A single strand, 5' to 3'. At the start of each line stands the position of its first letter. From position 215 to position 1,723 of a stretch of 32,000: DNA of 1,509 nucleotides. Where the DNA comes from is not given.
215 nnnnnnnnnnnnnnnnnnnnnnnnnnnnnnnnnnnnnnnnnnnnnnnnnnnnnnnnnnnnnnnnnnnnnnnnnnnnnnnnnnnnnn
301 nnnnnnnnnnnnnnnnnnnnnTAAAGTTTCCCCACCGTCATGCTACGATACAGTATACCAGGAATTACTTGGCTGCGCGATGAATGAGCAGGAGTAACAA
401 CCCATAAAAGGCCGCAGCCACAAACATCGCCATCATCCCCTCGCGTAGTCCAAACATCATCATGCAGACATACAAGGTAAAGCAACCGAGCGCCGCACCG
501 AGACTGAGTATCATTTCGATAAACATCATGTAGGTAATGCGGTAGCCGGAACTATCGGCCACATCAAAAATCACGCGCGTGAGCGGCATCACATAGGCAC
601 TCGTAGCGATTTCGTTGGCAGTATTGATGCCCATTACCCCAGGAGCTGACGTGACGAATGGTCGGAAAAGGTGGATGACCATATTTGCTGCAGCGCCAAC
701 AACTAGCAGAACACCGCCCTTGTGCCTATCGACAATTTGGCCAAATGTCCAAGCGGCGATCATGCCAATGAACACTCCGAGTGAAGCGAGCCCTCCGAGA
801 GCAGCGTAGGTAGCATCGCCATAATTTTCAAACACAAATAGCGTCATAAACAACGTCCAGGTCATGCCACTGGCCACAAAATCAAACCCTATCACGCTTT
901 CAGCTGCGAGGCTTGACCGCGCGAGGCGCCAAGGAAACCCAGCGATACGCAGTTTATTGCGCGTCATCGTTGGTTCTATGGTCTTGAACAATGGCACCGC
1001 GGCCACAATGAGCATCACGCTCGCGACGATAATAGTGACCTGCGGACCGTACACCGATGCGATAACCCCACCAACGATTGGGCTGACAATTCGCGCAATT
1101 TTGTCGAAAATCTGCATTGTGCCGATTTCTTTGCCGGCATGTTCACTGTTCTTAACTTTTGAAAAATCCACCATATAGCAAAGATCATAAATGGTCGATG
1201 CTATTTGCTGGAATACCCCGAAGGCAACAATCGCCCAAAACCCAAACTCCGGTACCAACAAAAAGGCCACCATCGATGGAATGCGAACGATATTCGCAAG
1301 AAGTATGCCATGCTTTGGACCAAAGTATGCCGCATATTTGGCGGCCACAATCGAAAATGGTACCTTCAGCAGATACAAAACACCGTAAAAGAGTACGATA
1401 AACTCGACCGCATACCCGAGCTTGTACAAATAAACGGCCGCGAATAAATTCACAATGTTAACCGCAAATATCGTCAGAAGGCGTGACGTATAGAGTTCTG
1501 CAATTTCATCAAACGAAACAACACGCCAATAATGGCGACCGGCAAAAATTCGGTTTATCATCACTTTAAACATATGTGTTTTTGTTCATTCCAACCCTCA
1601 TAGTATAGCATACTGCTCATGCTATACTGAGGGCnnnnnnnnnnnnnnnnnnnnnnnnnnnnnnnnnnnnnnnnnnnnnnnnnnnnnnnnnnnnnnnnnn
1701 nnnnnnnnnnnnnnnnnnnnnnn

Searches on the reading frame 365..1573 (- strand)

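Call 44: search_protein_families(library=pfam, proteins=[window:365-1573:-], max_evalue=0.001)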
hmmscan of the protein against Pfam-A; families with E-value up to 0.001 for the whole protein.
window:365-1573:- (402 aa): 1 family
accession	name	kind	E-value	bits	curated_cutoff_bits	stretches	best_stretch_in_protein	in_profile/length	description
PF07690.21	MFS_1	-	9.9e-17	61.3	33.4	1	29-363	3-346/347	Major Facilitator Superfamily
